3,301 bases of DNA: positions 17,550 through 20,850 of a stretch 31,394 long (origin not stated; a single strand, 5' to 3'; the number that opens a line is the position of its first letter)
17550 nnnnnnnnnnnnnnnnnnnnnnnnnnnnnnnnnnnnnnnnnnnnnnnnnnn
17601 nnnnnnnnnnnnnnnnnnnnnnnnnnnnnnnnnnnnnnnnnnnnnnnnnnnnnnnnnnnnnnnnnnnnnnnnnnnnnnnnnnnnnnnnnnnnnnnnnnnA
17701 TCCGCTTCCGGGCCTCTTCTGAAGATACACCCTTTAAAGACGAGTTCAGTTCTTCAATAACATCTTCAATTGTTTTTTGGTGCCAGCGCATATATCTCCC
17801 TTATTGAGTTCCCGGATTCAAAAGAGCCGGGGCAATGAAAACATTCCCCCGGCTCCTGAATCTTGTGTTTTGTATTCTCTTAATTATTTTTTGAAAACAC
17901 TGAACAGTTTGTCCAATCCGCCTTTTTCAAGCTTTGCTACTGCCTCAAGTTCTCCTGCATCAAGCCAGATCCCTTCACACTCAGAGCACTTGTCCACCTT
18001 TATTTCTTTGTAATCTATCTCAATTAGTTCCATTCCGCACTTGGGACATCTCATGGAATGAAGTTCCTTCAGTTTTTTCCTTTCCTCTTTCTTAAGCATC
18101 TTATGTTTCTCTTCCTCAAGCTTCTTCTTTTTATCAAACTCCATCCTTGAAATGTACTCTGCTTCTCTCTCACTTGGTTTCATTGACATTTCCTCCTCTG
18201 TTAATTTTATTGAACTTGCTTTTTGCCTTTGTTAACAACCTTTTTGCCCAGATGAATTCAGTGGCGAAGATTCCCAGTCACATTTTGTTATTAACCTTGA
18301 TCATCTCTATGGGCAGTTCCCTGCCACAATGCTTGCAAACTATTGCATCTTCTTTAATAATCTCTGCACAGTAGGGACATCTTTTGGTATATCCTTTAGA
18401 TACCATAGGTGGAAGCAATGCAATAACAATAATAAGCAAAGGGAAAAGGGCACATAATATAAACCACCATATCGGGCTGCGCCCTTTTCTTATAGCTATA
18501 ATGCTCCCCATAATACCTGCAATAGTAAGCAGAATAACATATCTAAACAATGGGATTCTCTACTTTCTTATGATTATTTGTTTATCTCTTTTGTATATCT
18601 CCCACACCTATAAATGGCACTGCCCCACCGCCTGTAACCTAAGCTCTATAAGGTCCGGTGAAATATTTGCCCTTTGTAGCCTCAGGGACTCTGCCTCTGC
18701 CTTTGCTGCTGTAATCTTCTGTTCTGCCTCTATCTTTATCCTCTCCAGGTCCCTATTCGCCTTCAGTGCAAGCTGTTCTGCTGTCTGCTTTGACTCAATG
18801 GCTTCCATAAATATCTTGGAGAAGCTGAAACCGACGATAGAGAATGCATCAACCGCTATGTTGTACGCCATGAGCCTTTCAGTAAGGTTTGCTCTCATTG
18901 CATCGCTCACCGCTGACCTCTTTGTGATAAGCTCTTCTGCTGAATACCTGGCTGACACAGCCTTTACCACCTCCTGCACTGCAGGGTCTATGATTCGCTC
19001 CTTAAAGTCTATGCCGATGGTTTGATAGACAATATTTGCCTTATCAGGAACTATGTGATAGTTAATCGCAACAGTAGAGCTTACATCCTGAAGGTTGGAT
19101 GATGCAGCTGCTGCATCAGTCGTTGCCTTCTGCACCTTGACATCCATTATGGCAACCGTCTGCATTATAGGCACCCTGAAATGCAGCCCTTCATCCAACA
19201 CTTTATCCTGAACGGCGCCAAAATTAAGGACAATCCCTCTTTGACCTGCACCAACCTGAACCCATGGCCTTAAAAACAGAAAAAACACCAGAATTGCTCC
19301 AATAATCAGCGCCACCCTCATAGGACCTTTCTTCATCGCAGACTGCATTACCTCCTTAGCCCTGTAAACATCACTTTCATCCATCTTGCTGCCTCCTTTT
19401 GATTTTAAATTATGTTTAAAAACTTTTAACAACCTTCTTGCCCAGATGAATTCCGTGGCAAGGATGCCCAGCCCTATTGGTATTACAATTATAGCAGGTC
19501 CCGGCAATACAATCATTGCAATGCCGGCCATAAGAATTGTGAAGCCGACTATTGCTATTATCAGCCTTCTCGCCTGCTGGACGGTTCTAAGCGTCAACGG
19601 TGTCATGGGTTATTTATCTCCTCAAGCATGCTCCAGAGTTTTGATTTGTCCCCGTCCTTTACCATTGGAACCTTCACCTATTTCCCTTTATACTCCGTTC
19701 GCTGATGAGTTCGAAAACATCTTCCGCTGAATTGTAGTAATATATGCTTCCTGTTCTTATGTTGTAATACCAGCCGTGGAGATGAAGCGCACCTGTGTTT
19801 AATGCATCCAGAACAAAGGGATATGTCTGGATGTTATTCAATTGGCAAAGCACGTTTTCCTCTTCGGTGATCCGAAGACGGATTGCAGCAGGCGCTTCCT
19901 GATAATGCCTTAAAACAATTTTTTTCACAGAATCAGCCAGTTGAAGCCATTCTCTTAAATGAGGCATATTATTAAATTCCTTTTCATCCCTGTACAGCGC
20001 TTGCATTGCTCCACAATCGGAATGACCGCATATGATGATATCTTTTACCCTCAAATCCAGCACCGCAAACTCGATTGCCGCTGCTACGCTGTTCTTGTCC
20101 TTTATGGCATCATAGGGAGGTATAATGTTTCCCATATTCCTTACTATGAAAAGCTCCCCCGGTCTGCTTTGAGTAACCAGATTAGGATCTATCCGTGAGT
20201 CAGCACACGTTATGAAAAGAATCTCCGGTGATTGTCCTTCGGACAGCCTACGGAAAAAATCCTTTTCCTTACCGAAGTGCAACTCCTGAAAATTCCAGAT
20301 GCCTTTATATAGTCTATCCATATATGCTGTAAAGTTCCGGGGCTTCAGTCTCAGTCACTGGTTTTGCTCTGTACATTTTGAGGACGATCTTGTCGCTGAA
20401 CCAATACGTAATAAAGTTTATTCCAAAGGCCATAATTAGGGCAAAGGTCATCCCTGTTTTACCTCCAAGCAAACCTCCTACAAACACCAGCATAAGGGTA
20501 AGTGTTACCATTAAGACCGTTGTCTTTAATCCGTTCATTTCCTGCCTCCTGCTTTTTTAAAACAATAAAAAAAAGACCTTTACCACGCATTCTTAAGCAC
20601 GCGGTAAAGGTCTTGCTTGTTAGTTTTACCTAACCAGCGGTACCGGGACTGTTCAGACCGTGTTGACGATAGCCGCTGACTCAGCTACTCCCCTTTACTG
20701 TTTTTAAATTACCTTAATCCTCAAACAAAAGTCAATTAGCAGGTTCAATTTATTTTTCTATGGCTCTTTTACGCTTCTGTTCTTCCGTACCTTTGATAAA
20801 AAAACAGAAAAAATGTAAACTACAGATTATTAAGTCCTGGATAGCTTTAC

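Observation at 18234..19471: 44-nt duplicated segment encoding a PGPGW-like C-terminal motif, once inside a gene and once as an in-frame relic after a stop codon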

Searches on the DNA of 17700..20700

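Call 28: search_rna_families(source=window, start=17700, end=20700, threshold=evalue, max_evalue=1)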
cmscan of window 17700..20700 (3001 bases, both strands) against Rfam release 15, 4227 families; matches with E-value up to 1: 1.
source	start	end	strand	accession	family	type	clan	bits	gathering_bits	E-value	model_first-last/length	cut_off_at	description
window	18680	18785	+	RF01956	NEAT1_2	Gene; lncRNA;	-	22.4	60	0.099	1-116/116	no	Nuclear enriched abundant transcript 1 conserved region 2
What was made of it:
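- No Rfam match (call 28).
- Tried and rejected: The Rfam scan of 17700-20700 gave only a spurious eukaryotic lncRNA hit, below threshold (call 28).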

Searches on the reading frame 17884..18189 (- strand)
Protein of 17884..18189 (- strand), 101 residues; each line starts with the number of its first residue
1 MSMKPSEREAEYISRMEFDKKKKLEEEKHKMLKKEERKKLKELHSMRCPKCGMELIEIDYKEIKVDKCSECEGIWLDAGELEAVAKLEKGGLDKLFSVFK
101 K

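Call 4: search_protein_families(library=pfam, proteins=[window:17884-18189:-], max_evalue=1)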
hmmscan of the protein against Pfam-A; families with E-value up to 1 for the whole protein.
window:17884-18189:- (101 aa): 10 families
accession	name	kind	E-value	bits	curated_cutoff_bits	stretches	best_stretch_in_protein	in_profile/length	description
PF13453.11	Zn_ribbon_TFIIB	-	1.9e-15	56.4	22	1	47-85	1-39/41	Transcription factor zinc-finger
PF19335.5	HMBD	-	0.003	17.9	23.6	1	47-57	17-27/28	Heavy metal binding domain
PF08271.17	Zn_Ribbon_TF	-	0.017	15.1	29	1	46-73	1-26/43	TFIIB zinc-binding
PF09151.16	DUF1936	-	0.022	14.9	25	1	48-70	2-27/34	Domain of unknown function (DUF1936)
PF12760.12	Zn_ribbon_IS1595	-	0.05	14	25.4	1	46-72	19-44/46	Transposase zinc-ribbon domain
PF20097.4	DUF6487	-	0.055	14.3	24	1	19-59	25-66/67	Domain of unknown function (DUF6487)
PF24460.1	DUF7575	-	0.19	11.5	28.5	1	46-55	4-13/28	Domain of unknown function (DUF7575)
PF19108.5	DUF5795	-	0.23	12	27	1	45-72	36-68/74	Family of unknown function (DUF5795)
PF10238.14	Eapp_C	-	0.26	11.9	25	1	17-63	79-125/134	E2F-associated phosphoprotein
PF13878.12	zf-C2H2_3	-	0.34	11.2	27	1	43-54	11-22/40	zinc-finger of acetyl-transferase ESCO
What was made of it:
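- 17884..18189 (-): zf-TFIIB-type zinc-ribbon gene. The true start is probably the second ATG at 18183, because relatives begin MKPSE and that ATG lies 8 nt after GGAGG. Pfam PF13453 hit, E=1.9e-15 (call 4).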

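Call 16: find_encoding_contigs(protein=window:17884-18189:-, flank=6000, max_places=8)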
Protein window:17884-18189:- (101 aa): no gene with exactly this product is on record in the collection.

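Call 41: search_protein_families(library=ncbifam, proteins=[window:17884-18189:-], max_evalue=0.01)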
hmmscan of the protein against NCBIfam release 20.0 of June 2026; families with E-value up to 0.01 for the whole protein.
window:17884-18189:- (101 aa): 3 families
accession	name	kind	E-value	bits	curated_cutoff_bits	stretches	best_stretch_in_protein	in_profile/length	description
TIGR03831.1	YgiT_finger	domain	2.1e-05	24.7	20.2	0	33-58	20-45/46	YgiT-type zinc finger protein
NF047723.1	TransFacS4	equivalog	0.00083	19.8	120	1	21-75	36-90/90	transcription factor S4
NF001604.0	PRK00398.1-1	equivalog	0.0093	15.5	103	0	34-56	12-34/48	DNA-directed RNA polymerase subunit P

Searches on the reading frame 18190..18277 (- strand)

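Call 4: search_protein_families(library=pfam, proteins=[window:18190-18277:-], max_evalue=1)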
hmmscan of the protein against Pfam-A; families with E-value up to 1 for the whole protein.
window:18190-18277:- (29 aa): 1 family
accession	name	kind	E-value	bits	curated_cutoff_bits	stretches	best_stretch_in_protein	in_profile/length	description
PF09656.15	PGPGW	-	0.00012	21.9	23.3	1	1-21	33-53/53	Putative transmembrane protein (PGPGW)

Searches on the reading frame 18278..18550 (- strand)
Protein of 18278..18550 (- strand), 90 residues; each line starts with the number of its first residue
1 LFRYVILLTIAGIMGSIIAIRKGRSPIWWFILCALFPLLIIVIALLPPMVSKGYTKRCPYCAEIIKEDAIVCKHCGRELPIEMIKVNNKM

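Call 4: search_protein_families(library=pfam, proteins=[window:18278-18550:-], max_evalue=1)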
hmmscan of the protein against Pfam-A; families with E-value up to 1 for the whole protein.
window:18278-18550:- (90 aa): 19 families
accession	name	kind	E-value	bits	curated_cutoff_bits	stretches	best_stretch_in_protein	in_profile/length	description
PF13248.11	Zn_ribbon_3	-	5.9e-09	35.5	27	1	55-78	2-25/26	zinc-ribbon domain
PF10571.15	UPF0547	-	2.3e-05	24.9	29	1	56-76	1-21/26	Uncharacterised protein family UPF0547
PF18912.6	DZR_2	-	6.1e-05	23.2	27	1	54-82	6-35/56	Double zinc ribbon domain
PF12773.13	DZR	-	0.00034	21.1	27.3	1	58-79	1-22/45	Double zinc ribbon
PF13240.11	Zn_Ribbon_1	-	0.0004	20.5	25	1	58-79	2-23/23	zinc-ribbon domain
PF24460.1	DUF7575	-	0.005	16.6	28.5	1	67-79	1-13/28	Domain of unknown function (DUF7575)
PF14446.12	Prok-RING_1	-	0.019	15.3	29.1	1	55-76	4-27/54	Prokaryotic RING finger family 1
PF17032.10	Zn_ribbon_15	-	0.022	16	28.9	1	52-76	49-73/73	zinc-ribbon family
PF22289.1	DmmA-like_C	-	0.078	13.4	27.4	1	58-81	7-30/44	Dimethylamine monooxygenase subunit DmmA-like, C-terminal domain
PF05605.18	zf-Di19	-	0.086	13.5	27.5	1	57-78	4-24/54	Drought induced 19 protein (Di19), zinc-binding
PF25299.1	ZZ_ADA2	-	0.11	13.1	27.5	1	58-77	1-20/48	ADA2 ZZ-type zing finger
PF07695.17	7TMR-DISM_7TM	-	0.12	12.7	29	1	4-46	129-171/205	7TM diverse intracellular signalling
PF03604.18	Zn_ribbon_RPAB4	-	0.13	12.4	24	1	58-76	6-24/32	DNA directed RNA polymerase, 7 kDa subunit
PF02892.21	zf-BED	-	0.14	12.7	20.6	1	65-79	12-26/44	BED zinc finger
PF10601.15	zf-LITAF-like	-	0.36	11.5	23.8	0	24-76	23-63/70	LITAF-like zinc ribbon domain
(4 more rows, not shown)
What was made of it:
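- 18278..18550 (-): ZnR: a 90-aa membrane protein with a C-terminal zinc ribbon. It is the conserved partner gene of SPFH and its stop codon is TGA at 18278-18280. Pfam Zn_ribbon_3 hit, E=5.9e-9 (call 4).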

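Call 14: find_encoding_contigs(protein=window:18278-18550:-, flank=6000, max_places=8)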
Protein window:18278-18550:- (90 aa): no gene with exactly this product is on record in the collection.

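Call 17: find_related_loci(query=window:18278-18550:-, collection=metagenome_contigs, flank=4000)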
Query window:18278-18550:- (90 aa) in metagenome_contigs; peptide patterns used: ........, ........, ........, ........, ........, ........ (x = any residue, [..] = any of these).
600 stretches matched a pattern (row limit reached: there are more); 87 encode a relative of the query (tblastn E <= 1e-3); the best 80 are kept; 80 distinct loci.
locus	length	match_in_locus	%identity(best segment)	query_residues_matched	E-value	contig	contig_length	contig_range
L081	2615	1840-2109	90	1-90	2e-52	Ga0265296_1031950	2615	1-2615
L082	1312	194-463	92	1-90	7e-54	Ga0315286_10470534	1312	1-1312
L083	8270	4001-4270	86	1-90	4e-49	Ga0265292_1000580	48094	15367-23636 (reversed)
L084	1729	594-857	86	1-88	9e-50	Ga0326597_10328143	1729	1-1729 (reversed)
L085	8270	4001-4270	86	1-90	4e-49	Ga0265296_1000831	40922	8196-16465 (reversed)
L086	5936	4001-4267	85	1-89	1e-48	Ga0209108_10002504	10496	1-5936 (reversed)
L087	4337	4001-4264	89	1-88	1e-48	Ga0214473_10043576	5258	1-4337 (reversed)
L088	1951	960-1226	84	1-89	1e-48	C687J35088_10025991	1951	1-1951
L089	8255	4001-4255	92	1-85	4e-48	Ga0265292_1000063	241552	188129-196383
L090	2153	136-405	86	1-90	4e-48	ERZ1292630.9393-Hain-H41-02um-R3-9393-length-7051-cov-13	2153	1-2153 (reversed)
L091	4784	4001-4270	82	1-90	3e-47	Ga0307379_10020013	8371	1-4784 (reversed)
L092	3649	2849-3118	79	1-90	1e-46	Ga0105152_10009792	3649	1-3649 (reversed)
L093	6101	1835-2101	81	1-89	1e-45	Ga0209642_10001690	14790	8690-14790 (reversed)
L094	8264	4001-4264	82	1-88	8e-46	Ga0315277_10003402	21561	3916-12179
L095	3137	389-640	86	1-84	2e-45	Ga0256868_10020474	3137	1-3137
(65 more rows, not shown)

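Call 41: search_protein_families(library=ncbifam, proteins=[window:18278-18550:-], max_evalue=0.01)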
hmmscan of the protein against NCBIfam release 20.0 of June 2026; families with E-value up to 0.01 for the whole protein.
window:18278-18550:- (90 aa): 0 families

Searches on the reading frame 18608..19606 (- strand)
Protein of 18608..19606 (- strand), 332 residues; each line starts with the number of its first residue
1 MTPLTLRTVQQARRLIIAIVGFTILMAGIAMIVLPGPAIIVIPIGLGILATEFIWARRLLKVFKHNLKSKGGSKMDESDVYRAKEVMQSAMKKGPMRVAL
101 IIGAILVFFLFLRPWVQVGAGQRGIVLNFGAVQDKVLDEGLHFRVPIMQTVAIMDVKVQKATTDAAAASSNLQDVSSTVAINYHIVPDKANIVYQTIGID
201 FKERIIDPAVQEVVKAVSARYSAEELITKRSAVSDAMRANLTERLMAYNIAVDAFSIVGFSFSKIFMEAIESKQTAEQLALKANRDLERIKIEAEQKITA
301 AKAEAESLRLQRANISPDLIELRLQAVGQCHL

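Call 4: search_protein_families(library=pfam, proteins=[window:18608-19606:-], max_evalue=1)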
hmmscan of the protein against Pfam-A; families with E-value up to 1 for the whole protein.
window:18608-19606:- (332 aa): 4 families
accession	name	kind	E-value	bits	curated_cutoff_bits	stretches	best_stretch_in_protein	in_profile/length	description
PF01145.31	Band_7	-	6.5e-32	111.4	23.6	1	117-305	2-176/176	SPFH domain / Band 7 family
PF09656.15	PGPGW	-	2.2e-18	66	23.3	1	14-65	1-52/53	Putative transmembrane protein (PGPGW)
PF03656.18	Pam16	-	0.0095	16.4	30.3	1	61-92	81-112/127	Pam16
PF22797.1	SlpA_D2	-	0.054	14.5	24.5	1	209-255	21-68/102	SlpA domain II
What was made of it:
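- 19385..19606 (-): PGPGW1: the only intact PGPGW-family coding segment in the window. It forms residues 1-74 of the 332-aa ORF and is a two-TM small membrane protein. Pfam PF09656 hit of 66 bits (cutoff 23.3) over residues 14-65 (call 4).
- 18608..19384 (-): SPFH/Band_7 gene starting at its own ATG (19384). Its C-terminus is destroyed by a 55-nt frameshifting deletion whose junction lies at 18641/18640 (AG microhomology). Pfam Band_7 hit, E=6.5e-32 (call 4).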

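Call 7: find_related_loci(query=window:18608-19606:-, collection=genome_contigs, flank=6000)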
Query window:18608-19606:- (332 aa) in genome_contigs; peptide patterns used: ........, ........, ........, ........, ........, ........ (x = any residue, [..] = any of these).
501 stretches matched a pattern; 366 encode a relative of the query (tblastn E <= 1e-3); the best 80 are kept; 80 distinct loci.
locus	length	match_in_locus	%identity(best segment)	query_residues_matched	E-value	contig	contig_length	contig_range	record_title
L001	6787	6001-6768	86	68-323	1e-145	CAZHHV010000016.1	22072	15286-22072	MAG TPA_asm: uncultured Nitrospiraceae bacterium isolate binchicken_co232_94 genome assembly, contig: NODE_4431_length_2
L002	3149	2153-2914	85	70-323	7e-152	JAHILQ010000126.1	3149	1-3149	MAG: Nitrospinota bacterium isolate KR13_N2.mb.31 KR13_N2.mb.31_k141_174510, whole genome shotgun sequence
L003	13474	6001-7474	90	1-323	1e-144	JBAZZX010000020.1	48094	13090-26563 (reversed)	MAG: Thermodesulfovibrionales bacterium isolate SO_2017_GW3_27 scaffold_577_c1_OW296A_2017, whole genome shotgun sequenc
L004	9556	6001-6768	85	68-323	3e-144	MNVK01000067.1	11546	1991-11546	MAG: Nitrospirae bacterium CG1_02_44_142 cg1_0.2_scaffold_29461_c, whole genome shotgun sequence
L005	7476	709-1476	85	68-323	2e-142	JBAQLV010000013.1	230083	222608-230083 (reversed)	MAG: Thermodesulfovibrionales bacterium isolate MFD12052_ilm_asm_bin15 k127_23070, whole genome shotgun sequence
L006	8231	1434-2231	82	58-323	1e-142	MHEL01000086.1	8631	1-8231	MAG: Nitrospirae bacterium RBG_19FT_COMBO_42_15 rbg_19ft_combo_scaffold_3161, whole genome shotgun sequence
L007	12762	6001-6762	85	70-323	6e-142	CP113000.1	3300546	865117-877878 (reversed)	MAG: Thermodesulfobacteriota bacterium isolate ORM2a chromosome, complete genome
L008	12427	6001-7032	90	9-332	2e-142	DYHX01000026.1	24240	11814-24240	MAG TPA_asm: Nitrospira japonica isolate DR5_44_14 Afr_mines_DR5_264_length_24240_cov_5_498573, whole genome shotgun seq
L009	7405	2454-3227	84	66-323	2e-141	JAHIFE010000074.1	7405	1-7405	MAG: Proteobacteria bacterium isolate KR11_0.1_MetaG.mb.69 KR11_0.1_MetaG.mb.69_k141_378042, whole genome shotgun sequen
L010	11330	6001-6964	84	1-323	2e-141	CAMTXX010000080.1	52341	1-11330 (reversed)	MAG: uncultured Nitrospira sp. isolate G04_MAG_00034 genome assembly, contig: G04_MAG_00034_000000000014, whole genome s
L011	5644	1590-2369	85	64-323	1e-141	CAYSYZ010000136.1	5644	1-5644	MAG TPA_asm: uncultured Desulfovibrionales bacterium isolate binchicken_co327_82 genome assembly, contig: NODE_9488_leng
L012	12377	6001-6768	84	68-323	3e-141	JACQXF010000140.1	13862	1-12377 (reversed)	MAG: Nitrospirae bacterium isolate NC_groundwater_1508_Pr4_B-0.1um_43_4 SR1-18-B1_scaffold_655179, whole genome shotgun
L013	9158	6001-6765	83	69-323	2e-140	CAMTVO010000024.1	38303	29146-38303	MAG: uncultured Nitrospiraceae bacterium isolate G05_MAG_00012 genome assembly, contig: G05_MAG_00012_000000000061, whol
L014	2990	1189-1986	80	55-323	5e-146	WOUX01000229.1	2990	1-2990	MAG: bacterium isolate X2_MetaBAT.32 scaffold_5866, whole genome shotgun sequence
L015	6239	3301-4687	84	1-323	2e-139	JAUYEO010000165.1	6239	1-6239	MAG: Desulfobacterales bacterium isolate C21_concoct.bin.118_sub C21_k141_297862, whole genome shotgun sequence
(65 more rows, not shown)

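Call 13: find_encoding_contigs(protein=window:18608-19606:-, flank=6000, max_places=8)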
Protein window:18608-19606:- (332 aa): no gene with exactly this product is on record in the collection.

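Call 41: search_protein_families(library=ncbifam, proteins=[L003:6025-6894:+], max_evalue=0.01)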
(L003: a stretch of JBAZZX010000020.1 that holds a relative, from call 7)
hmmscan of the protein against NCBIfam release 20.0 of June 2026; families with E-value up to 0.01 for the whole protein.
L003:6025-6894:+ (289 aa): 3 families
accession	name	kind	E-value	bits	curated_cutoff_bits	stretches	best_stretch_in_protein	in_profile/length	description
TIGR01932.1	hflC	equivalog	1.1e-09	37.6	134.4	1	28-220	4-192/318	protease modulator HflC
TIGR01933.1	hflK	equivalog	4.8e-09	36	159.4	1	48-232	4-180/261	FtsH protease activity modulator HflK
NF008259.0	PRK11029.1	equivalog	8.5e-07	28.3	427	1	29-94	5-75/334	protease modulator HflC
